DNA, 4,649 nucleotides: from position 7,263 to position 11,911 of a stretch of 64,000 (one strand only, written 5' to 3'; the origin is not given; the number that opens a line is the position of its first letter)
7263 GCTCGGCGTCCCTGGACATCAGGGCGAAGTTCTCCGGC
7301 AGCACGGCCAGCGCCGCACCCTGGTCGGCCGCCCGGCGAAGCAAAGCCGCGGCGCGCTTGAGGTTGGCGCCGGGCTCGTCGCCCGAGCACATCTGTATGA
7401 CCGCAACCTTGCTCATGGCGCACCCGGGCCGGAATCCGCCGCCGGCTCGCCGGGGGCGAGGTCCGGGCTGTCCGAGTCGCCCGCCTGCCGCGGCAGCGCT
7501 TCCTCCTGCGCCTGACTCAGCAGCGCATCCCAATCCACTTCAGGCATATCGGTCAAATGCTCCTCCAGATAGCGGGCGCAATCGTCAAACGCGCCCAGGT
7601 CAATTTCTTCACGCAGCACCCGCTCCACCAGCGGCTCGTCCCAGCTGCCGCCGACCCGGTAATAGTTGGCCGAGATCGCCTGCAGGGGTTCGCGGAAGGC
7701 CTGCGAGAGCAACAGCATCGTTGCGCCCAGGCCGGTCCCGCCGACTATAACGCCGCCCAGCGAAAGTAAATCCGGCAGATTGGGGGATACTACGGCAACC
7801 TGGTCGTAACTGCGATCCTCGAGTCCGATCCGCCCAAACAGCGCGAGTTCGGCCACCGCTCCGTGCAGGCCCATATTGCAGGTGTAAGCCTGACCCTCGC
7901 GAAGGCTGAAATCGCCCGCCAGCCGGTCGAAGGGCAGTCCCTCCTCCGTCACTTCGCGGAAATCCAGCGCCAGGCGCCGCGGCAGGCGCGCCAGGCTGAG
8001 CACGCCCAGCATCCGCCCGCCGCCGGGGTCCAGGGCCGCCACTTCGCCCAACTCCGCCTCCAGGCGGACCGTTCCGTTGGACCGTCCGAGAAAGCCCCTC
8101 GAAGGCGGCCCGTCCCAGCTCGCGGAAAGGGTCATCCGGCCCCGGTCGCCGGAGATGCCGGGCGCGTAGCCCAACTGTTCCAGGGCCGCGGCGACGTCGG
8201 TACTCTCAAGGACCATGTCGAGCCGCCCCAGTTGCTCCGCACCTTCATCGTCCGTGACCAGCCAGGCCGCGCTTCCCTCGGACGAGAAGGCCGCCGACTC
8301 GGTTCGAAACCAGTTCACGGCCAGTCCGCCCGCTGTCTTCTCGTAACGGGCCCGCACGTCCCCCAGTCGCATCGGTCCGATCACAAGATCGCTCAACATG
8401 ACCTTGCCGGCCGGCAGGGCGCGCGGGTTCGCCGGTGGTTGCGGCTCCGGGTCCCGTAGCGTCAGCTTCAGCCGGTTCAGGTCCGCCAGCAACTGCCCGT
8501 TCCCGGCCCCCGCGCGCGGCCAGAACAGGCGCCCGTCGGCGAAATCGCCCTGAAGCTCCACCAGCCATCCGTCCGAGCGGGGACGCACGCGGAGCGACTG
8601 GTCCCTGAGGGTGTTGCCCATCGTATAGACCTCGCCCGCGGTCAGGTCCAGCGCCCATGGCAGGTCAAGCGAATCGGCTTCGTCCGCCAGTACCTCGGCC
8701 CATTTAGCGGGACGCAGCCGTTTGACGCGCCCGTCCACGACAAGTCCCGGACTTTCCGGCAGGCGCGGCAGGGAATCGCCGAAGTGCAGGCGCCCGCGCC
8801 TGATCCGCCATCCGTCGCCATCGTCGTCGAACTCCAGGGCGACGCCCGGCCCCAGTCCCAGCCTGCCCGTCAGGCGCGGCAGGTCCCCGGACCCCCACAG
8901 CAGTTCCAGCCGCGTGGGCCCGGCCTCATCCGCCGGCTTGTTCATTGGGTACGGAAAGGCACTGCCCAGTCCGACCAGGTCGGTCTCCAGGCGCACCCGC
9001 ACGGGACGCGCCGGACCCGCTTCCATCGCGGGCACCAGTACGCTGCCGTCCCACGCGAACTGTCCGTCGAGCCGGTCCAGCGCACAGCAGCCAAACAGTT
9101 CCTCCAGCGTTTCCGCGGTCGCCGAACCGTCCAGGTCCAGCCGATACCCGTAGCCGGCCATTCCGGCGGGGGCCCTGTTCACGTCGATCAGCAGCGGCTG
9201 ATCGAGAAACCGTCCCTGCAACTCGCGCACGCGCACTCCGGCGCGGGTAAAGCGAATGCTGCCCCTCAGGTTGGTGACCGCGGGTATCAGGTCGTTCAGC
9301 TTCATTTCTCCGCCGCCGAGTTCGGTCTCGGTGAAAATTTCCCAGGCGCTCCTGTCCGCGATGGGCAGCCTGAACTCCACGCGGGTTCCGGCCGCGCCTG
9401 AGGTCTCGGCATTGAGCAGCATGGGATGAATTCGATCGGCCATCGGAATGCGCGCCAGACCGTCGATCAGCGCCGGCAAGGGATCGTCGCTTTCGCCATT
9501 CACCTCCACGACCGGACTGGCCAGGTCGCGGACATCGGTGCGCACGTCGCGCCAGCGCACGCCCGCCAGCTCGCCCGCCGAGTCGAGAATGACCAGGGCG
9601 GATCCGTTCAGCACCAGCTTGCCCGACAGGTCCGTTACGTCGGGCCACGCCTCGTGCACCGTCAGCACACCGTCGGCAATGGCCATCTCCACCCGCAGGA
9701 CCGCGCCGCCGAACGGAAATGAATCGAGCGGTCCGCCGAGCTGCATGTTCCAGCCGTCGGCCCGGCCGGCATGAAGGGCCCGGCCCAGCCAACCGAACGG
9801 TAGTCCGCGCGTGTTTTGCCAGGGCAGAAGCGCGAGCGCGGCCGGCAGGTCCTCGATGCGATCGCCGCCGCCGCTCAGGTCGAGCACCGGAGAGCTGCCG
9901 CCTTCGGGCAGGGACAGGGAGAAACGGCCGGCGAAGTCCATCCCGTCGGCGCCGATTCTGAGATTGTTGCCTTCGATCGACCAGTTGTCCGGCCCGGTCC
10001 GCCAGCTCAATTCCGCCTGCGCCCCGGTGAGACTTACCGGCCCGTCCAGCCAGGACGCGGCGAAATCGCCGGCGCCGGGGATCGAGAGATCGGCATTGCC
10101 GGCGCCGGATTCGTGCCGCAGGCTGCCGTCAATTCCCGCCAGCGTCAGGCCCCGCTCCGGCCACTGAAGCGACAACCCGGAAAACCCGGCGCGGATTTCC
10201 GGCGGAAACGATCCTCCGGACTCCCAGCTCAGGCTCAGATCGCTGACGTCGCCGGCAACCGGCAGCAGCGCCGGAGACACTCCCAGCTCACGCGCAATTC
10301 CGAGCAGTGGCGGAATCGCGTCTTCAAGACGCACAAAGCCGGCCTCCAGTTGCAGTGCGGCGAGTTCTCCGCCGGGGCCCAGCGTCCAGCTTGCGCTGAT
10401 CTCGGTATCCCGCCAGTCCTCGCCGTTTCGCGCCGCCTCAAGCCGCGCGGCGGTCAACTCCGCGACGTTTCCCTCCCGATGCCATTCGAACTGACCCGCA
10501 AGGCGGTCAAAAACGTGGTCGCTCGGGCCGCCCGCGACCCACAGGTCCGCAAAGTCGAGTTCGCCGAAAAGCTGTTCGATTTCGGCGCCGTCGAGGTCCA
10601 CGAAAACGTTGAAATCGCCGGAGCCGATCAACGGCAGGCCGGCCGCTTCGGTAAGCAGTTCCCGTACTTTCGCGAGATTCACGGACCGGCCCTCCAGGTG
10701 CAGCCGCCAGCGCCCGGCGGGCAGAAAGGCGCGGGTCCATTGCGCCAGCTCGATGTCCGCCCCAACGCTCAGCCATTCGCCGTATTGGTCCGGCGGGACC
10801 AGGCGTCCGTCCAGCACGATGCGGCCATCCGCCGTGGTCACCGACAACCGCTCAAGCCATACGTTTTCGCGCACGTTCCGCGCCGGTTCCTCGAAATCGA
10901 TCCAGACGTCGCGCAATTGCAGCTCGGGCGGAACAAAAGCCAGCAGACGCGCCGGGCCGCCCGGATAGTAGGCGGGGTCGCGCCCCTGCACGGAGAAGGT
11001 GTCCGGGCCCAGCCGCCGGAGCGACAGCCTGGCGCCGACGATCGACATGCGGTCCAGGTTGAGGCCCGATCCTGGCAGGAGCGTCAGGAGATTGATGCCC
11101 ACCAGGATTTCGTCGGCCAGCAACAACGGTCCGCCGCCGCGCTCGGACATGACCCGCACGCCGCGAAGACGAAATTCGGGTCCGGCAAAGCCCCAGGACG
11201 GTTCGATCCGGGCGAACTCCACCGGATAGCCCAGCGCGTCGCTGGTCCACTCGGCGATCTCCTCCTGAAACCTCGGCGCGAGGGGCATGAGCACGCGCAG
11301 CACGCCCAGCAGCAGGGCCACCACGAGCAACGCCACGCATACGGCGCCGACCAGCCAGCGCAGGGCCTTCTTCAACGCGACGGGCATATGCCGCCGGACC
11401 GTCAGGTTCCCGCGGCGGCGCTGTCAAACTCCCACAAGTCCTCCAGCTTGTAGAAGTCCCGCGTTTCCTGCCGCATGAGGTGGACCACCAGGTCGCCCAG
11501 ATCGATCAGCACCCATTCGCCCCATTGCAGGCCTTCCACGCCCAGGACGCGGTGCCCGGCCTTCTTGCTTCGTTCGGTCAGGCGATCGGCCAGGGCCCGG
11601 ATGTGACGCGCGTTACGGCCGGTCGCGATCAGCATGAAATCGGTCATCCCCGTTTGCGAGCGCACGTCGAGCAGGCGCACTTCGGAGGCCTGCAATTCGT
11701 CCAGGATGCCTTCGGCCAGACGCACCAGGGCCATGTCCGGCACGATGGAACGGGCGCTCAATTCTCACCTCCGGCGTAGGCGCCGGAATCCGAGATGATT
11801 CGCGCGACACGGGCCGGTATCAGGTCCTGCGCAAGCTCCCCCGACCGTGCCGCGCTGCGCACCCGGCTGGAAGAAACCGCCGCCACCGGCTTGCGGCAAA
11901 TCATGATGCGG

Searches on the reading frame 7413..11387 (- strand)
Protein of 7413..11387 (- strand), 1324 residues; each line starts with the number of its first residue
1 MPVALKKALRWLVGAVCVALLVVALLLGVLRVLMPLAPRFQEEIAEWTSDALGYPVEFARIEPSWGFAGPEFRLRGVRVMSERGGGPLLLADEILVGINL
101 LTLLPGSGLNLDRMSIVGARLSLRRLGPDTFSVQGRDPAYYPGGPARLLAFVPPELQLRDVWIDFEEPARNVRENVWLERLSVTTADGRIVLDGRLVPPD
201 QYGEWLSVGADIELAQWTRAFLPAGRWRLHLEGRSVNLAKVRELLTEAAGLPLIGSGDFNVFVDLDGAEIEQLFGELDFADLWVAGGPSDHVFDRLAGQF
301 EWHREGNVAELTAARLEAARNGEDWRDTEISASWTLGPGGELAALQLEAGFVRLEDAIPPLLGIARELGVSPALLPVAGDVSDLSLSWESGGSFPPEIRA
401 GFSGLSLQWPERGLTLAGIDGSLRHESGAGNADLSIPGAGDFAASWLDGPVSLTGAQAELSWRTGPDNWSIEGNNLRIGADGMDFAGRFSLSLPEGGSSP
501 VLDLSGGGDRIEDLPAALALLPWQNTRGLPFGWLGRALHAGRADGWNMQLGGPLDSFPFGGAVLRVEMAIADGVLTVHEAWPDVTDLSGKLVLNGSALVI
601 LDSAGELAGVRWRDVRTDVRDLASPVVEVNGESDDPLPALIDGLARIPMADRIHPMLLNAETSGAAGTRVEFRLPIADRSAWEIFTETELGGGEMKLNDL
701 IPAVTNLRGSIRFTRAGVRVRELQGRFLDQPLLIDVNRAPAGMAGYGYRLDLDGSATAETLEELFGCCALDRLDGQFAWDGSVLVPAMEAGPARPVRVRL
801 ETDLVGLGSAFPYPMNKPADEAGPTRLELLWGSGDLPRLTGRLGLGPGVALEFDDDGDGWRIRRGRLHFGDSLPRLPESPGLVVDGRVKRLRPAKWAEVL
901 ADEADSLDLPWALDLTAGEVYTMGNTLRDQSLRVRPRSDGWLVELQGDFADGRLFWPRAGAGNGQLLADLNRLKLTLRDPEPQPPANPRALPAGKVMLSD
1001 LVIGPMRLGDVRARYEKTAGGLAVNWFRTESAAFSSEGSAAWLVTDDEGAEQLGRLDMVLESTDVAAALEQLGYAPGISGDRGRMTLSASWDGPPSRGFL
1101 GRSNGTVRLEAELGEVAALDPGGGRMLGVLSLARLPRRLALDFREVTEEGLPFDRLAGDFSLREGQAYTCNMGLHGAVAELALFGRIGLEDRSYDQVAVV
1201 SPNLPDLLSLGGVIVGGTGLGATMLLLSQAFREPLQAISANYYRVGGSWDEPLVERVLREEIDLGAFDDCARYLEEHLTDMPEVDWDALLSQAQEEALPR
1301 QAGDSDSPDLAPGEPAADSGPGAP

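Call 94: search_protein_families(library=pfam, proteins=[window:7413-11387:-], max_evalue=0.0001)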
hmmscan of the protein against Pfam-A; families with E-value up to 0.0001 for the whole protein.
window:7413-11387:- (1324 aa): 1 family
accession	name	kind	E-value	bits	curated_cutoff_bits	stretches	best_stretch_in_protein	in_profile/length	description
PF13116.12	YhdP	-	5.8e-163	545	46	1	5-1254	4-1224/1224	YhdP protein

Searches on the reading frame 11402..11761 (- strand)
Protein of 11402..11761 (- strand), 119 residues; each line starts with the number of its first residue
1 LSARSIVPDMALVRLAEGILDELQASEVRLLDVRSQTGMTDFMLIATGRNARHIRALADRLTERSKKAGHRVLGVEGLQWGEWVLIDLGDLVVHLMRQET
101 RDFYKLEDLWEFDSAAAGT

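Call 94: search_protein_families(library=pfam, proteins=[window:11402-11761:-], max_evalue=0.0001)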
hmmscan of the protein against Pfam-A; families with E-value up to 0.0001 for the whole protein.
window:11402-11761:- (119 aa): 1 family
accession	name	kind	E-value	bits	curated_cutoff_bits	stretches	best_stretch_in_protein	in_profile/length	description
PF02410.21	RsfS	-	1.9e-29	102.2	21.6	1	19-110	6-98/98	Ribosomal silencing factor during starvation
